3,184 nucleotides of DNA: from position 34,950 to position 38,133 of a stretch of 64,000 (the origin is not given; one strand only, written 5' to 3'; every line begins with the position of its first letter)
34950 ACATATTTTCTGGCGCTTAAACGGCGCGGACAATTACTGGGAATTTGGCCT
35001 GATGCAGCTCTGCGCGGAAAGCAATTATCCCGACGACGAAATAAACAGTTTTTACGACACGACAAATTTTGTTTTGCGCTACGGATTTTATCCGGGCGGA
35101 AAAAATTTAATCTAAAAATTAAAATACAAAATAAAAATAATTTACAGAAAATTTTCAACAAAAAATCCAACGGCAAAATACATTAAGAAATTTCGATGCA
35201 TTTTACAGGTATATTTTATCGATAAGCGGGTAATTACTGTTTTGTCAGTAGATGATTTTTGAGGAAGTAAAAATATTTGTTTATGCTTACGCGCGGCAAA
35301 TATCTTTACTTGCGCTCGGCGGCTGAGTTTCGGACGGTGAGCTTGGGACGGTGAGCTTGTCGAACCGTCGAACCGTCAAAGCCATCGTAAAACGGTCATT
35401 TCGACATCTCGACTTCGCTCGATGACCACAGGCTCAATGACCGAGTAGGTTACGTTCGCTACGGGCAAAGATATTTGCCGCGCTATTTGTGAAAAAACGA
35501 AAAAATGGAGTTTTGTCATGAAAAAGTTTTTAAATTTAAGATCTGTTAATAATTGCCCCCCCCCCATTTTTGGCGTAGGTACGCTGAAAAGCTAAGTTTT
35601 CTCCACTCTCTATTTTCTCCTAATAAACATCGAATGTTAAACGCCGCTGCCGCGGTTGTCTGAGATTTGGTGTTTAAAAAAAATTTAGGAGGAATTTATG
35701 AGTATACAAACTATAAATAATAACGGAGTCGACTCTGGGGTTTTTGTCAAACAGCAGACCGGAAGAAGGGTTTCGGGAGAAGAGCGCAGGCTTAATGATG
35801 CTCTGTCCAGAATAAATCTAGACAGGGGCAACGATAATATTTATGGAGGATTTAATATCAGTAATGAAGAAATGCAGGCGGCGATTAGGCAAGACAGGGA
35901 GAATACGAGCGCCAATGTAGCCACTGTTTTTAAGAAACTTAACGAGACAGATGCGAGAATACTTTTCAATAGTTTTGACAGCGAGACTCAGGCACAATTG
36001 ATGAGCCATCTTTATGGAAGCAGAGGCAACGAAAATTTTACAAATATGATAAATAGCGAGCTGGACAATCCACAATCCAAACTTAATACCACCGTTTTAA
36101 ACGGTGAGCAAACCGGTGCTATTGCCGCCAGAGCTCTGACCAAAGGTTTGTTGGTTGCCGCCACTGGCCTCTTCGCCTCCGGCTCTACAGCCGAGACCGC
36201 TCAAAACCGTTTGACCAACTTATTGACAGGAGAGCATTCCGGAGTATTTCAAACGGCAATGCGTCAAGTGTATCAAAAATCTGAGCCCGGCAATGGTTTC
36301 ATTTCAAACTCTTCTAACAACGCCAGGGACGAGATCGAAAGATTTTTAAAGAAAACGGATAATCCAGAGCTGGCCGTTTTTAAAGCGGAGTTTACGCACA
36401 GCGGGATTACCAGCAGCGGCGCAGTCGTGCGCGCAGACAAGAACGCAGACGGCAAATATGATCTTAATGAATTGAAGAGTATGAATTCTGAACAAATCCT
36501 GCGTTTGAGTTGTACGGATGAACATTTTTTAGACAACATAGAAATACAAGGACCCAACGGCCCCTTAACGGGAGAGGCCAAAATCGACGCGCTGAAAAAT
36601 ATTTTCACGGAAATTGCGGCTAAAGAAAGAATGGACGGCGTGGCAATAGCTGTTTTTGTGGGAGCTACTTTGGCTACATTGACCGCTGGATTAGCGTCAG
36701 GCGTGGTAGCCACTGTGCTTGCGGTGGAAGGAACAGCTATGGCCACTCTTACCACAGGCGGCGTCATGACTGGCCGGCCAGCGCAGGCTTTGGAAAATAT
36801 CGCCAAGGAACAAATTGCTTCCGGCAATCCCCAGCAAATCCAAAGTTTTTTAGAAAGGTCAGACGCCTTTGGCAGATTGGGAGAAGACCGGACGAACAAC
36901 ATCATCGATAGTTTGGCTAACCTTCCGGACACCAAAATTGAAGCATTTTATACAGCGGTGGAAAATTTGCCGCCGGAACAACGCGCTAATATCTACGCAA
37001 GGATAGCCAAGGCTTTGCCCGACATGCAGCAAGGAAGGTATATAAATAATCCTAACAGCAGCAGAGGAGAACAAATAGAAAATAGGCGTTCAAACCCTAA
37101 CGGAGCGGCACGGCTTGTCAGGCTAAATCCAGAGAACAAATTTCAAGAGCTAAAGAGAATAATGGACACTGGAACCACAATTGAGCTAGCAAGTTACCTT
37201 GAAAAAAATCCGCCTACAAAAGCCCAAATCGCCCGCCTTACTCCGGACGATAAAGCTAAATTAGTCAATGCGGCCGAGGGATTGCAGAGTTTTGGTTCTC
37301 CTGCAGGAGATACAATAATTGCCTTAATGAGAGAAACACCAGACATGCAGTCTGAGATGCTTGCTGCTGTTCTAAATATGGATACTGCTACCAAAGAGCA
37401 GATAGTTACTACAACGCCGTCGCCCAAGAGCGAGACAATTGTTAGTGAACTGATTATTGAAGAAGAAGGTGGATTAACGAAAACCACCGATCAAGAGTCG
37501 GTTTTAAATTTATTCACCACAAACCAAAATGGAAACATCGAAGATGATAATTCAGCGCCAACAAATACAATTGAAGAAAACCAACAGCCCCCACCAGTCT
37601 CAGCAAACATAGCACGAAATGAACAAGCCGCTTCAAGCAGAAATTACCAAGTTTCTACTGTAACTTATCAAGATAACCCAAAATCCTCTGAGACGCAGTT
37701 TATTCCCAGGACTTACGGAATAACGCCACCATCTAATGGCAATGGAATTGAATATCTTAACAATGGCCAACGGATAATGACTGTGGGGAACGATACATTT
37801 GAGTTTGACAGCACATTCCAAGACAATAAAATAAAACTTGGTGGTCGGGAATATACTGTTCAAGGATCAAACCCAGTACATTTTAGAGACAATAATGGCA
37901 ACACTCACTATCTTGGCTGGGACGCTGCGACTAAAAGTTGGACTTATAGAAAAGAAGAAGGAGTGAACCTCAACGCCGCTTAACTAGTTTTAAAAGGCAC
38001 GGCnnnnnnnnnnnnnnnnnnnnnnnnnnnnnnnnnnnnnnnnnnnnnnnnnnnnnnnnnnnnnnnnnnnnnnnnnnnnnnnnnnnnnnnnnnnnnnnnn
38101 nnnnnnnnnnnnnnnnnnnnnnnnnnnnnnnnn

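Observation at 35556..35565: C10 homopolymeric tract inside a promoter-like spacer upstream of the 761-aa protein gene (C6-T-C8 in the paralogous copy)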

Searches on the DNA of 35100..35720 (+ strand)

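Call 47: search_rna_families(source=window, start=35100, end=35720, threshold=evalue, max_evalue=10)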
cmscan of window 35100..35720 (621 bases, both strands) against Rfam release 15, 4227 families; matches with E-value up to 10: 1.
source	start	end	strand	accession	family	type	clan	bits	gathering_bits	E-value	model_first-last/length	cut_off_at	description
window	35148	35220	-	RF04128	MIR8562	Gene; miRNA;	-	15.6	211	2.6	92-162/242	no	MIR8562 microRNA precursor family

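Call 81: search_dna_similar(query=window:35485-35600:+, collection=phages, mode=distant, max_evalue=0.01, max_rows=5)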
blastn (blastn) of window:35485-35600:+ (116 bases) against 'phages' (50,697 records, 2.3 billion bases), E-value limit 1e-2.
Records with a match: 2; places in all: 2; records where one place covers at least 80% of the query: 0.
Best place of each record, by identity: 90-95% 2.
By first word of the organism name: Enterococcus 2.
By host as written in the record: - 1; Enterococcus faecalis 1.
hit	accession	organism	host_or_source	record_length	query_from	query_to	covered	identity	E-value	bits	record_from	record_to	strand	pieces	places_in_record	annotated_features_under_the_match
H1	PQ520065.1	Enterococcus phage IME_EF3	-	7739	17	45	25%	93.1%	8e-3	45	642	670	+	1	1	record has no annotation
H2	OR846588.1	Enterococcus phage Efs 1-1-1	Enterococcus faecalis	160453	17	45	25%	93.1%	8e-3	45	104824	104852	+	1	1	record has no annotation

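Call 82: search_dna_similar(query=window:35485-35600:+, collection=plasmids, mode=distant, max_evalue=0.01, max_rows=5)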
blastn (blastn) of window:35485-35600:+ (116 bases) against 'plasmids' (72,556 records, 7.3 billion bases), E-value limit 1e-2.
No match.
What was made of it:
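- Tried and rejected: BLAST against phages and plasmids gave nothing relevant (calls 81, 82).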

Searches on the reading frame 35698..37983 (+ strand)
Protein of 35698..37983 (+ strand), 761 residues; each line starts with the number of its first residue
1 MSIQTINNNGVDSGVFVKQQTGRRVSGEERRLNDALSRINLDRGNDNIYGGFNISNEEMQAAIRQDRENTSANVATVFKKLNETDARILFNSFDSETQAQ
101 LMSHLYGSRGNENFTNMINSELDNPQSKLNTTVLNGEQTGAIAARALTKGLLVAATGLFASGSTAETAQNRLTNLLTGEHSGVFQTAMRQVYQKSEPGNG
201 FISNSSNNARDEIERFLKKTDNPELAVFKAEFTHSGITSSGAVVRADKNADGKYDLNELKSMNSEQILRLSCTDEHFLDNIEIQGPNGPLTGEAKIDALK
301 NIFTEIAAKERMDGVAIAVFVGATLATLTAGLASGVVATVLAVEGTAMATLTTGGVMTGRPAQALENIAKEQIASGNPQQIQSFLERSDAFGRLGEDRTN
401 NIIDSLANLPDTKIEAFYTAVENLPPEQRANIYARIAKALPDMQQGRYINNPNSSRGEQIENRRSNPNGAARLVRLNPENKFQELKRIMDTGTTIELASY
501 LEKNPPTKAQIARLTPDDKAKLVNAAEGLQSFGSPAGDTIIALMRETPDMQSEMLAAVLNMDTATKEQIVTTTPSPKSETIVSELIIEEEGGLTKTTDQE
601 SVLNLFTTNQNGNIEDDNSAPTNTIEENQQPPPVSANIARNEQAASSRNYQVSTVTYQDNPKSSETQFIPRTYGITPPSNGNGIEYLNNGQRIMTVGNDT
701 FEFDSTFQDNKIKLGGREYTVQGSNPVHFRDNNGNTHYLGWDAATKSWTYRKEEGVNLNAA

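Call 12: search_protein_families(library=pfam, proteins=[window:35698-37983:+], max_evalue=0.01)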
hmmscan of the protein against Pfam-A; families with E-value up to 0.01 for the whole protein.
window:35698-37983:+ (761 aa): 1 family
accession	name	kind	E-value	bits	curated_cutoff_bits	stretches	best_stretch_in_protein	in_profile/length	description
PF03448.22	MgtE_N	-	0.0001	23.2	25.9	0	72-120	4-52/102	MgtE intracellular N domain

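Call 24: find_encoding_contigs(protein=window:35698-37983:+, flank=3000, max_places=10)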
Protein window:35698-37983:+ (761 aa): no gene with exactly this product is on record in the collection.

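Call 26: find_homologous_proteins(query=window:35698-37983:+, max_evalue=0.001)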
Query window:35698-37983:+ (761 aa): 1 proteins with E <= 0.001 among 8000 candidates.
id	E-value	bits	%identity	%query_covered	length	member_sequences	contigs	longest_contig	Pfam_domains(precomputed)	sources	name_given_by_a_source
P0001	0.0e+0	1663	100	100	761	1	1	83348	-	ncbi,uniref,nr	ncbi:hypothetical protein NO1_0417 [Candidatus Termititenax aidoneus]|uniref:Uncharacterized protein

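Call 27: find_encoding_contigs(protein=P0001, flank=10000, max_places=10)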
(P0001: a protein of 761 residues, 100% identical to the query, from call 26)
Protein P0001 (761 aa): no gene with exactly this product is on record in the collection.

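Call 53: search_protein_families(library=ncbifam, proteins=[window:35698-37983:+], max_evalue=0.01)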
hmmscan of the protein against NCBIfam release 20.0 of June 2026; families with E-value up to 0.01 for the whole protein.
window:35698-37983:+ (761 aa): 0 families

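Call 54: search_solved_structures(query=window:35698-37983:+, max_evalue=1)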
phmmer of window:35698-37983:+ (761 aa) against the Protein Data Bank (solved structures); distinct sequences matched with E-value up to 1: 1.
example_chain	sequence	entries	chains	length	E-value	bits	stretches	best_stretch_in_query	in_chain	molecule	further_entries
2xb3_A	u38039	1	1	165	0.91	11.5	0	605-693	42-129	PSBP PROTEIN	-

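Call 80: search_protein_representatives(protein=window:35698-37983:+)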
Query: 761 residues. Proteins with E-value up to 0.001 (for the whole library): 3; up to 1e-10: 1; up to 1e-30: 1. The best 3 are listed.
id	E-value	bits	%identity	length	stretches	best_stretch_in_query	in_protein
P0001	0.0e+00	1662.5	100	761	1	1-761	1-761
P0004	5.2e-06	42.1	50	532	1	700-755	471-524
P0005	8.2e-04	34.9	29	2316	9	12-81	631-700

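Call 89: find_encoding_contigs(protein=P0004, flank=3000, max_places=5)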
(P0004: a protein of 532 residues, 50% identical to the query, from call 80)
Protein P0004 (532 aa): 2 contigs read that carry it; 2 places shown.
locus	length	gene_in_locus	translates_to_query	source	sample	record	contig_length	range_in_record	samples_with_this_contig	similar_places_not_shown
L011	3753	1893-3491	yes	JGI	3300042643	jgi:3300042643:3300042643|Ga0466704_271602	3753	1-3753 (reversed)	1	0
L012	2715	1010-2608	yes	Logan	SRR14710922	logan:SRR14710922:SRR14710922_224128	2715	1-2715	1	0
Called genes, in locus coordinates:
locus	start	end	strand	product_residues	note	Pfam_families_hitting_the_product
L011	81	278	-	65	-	-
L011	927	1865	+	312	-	-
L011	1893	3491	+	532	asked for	-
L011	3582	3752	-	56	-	?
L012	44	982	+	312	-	-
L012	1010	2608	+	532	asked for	-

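Call 103: find_encoding_contigs(protein=P0005, flank=2500, max_places=5)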
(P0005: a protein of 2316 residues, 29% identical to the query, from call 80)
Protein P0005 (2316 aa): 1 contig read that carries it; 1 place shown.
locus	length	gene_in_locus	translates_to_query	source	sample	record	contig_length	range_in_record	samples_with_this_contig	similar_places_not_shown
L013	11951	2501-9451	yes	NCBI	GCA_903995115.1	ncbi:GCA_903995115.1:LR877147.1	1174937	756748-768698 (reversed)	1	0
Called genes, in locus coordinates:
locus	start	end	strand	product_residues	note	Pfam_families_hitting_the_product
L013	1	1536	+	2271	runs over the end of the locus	PF13649:Methyltransf_25 (faint), PF23398:FAZ1_cons, PF26277:DUF8076 (faint), PF04822:Takusan (faint), PF08654:DASH_Dad2 (faint), PF26346:Plectin_PPL (faint), PF27636:CCPG1_N (faint), PF23398:FAZ1_cons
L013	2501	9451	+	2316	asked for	PF23398:FAZ1_cons, PF26277:DUF8076 (faint), PF04822:Takusan (faint), PF08654:DASH_Dad2 (faint), PF10473:CENP-F_leu_zip (faint), PF26346:Plectin_PPL (faint), PF27636:CCPG1_N (faint), PF23398:FAZ1_cons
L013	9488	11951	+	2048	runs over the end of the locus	PF23398:FAZ1_cons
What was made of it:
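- Tried and rejected: (4) P0005, a weak hit of the 761-aa protein, is a eukaryotic coiled-coil protein and irrelevant (call 103).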
